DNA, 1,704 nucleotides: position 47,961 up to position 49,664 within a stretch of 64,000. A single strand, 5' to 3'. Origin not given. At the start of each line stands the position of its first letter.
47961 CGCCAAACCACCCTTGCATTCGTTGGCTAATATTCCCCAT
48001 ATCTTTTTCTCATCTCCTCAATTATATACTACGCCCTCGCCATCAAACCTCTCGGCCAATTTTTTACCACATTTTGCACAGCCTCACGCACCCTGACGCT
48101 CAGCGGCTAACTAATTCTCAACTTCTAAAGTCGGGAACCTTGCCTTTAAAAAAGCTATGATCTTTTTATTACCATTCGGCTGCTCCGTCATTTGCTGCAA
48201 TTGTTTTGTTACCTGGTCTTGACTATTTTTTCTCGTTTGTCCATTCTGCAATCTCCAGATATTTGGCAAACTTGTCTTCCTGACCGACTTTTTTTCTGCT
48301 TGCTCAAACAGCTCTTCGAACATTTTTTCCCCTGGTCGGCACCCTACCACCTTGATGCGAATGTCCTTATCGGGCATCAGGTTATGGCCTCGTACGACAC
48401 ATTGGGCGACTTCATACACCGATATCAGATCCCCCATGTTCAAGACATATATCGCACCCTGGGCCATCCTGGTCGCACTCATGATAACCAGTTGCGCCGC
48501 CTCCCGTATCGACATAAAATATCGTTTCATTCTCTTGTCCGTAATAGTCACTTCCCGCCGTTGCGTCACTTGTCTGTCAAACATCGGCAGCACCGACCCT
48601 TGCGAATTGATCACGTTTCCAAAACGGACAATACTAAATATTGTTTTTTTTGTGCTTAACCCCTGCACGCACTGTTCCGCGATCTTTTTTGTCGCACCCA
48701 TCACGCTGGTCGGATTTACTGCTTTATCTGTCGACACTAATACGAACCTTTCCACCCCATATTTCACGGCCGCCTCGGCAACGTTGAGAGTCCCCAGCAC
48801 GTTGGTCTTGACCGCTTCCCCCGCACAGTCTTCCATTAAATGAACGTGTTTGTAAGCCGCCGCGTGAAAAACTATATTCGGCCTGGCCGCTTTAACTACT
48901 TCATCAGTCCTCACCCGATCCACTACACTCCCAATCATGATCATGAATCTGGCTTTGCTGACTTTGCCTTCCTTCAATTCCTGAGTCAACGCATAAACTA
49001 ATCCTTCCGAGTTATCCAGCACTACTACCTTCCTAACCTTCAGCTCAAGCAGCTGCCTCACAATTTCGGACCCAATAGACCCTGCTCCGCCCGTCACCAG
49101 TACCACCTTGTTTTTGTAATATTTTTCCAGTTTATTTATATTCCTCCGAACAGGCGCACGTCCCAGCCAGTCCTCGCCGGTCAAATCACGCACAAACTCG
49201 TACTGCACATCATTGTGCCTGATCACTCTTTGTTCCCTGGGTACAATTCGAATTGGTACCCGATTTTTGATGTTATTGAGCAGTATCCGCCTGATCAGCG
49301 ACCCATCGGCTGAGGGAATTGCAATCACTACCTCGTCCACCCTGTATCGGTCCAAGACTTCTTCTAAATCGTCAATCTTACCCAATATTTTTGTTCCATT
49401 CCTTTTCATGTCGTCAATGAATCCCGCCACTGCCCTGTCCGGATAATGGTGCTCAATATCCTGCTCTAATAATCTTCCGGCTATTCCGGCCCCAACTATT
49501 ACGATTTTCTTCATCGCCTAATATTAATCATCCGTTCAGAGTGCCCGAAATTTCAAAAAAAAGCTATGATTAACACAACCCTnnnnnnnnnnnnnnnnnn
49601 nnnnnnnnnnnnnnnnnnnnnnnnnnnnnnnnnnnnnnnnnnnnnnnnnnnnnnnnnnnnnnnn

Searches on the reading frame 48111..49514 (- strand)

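Call 13: search_protein_families(library=pfam, proteins=[window:48111-49514:-], max_evalue=0.001)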
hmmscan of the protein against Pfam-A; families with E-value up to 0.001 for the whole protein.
window:48111-49514:- (467 aa): 14 families
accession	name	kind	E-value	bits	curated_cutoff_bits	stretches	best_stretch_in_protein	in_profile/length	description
PF02719.21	Polysacc_synt_2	-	1.6e-97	326.7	20.2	1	138-420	1-289/293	Polysaccharide biosynthesis protein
PF01370.27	Epimerase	-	7.2e-24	85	20.9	1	138-357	1-238/240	NAD dependent epimerase/dehydratase family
PF16363.11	GDP_Man_Dehyd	-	2.2e-18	67.3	27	1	139-264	1-131/332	GDP-mannose 4,6 dehydratase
PF04321.23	RmlD_sub_bind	-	5.1e-18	65.6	27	1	138-378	3-232/287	RmlD substrate binding domain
PF01073.25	3Beta_HSD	-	9e-15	54.9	22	1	139-270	1-124/280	3-beta hydroxysteroid dehydrogenase/isomerase family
PF13727.12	CoA_binding_3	-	1.7e-07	31.9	25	1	5-92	81-175/175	CoA-binding domain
PF07993.18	NAD_binding_4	-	2e-07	30.9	20.1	1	140-269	1-143/258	Male sterility protein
PF08659.16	KR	-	2.8e-07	31.1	22.6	1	138-262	3-136/180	KR domain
PF00106.31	adh_short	-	4.3e-07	30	26.6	1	136-252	1-122/195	short chain dehydrogenase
PF13460.12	NAD_binding_10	-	2e-05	25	27.2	1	142-299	1-144/184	NAD(P)H-binding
PF05368.20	NmrA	-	9.1e-05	22.6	27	1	135-346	2-202/298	NmrA-like family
PF01408.29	GFO_IDH_MocA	-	0.00023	22.3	24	0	3-80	2-84/120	Oxidoreductase family, NAD-binding Rossmann fold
PF17836.7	PglD_N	-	0.00072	20.5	23.4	0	3-66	1-65/78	PglD N-terminal domain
PF01488.26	Shikimate_DH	-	0.0009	19.8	24.3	0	128-188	6-64/138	Shikimate / quinate 5-dehydrogenase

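Call 56: search_protein_families(library=ncbifam, proteins=[window:48111-49514:-], max_evalue=0.001)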
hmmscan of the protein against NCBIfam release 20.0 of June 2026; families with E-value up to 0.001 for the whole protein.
window:48111-49514:- (467 aa): 50 families (the best 25 are shown)
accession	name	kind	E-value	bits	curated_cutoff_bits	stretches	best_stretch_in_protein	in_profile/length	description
TIGR03589.1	PseB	equivalog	4.7e-53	180.2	407.75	1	133-433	2-290/324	UDP-N-acetylglucosamine 4,6-dehydratase (inverting)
TIGR04130.1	FnlA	equivalog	9.8e-45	152.9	730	1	133-409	2-271/337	UDP-N-acetylglucosamine 4,6-dehydratase/5-epimerase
TIGR01181.1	dTDP_gluc_dehyt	equivalog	2e-18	66.5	365.1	1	138-265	2-128/321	dTDP-glucose 4,6-dehydratase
TIGR01179.1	galE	equivalog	1.2e-17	63.7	262.3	1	138-302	2-177/332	UDP-glucose 4-epimerase GalE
TIGR01214.1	rmlD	equivalog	3.4e-15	55.9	224.05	1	138-375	2-224/285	dTDP-4-dehydrorhamnose reductase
NF007490.0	PRK10084.1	subfamily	4.7e-13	48.8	649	1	138-253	3-115/361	dTDP-glucose 4,6-dehydratase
NF007582.0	PRK10217.1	equivalog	1e-12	47.9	698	1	136-252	2-115/355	dTDP-glucose 4,6-dehydratase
TIGR04180.1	EDH_00030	hypoth_equivalog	1.4e-12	47.3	475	1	138-265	1-124/297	NAD-dependent 4,6-dehydratase LegB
TIGR02622.1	CDP_4_6_dhtase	equivalog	6.1e-12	45.3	278.45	1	133-267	2-134/352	CDP-glucose 4,6-dehydratase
TIGR03025.1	EPS_sugtrans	subfamily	5.2e-10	39.1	295.55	1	2-109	126-238/445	exopolysaccharide biosynthesis polyprenyl glycosylphosphotransferase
NF007956.0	PRK10675.1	subfamily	1.1e-09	37.9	394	1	138-262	3-124/338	UDP-glucose 4-epimerase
TIGR03023.1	WcaJ_sugtrans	equivalog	7.2e-09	35.4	410.75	1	2-100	130-235/453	undecaprenyl-phosphate glucose phosphotransferase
TIGR03466.1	HpnA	hypoth_equivalog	1.1e-08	34.3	367.65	1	137-267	2-118/327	hopanoid-associated sugar epimerase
TIGR02197.1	heptose_epim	equivalog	1.3e-08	34.4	274.6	1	138-411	1-290/316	ADP-glyceromanno-heptose 6-epimerase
NF045894.1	PKS_plus_SDR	equivalog_domain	5.7e-08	30.8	1740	1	123-271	1147-1301/1515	type I polyketide synthase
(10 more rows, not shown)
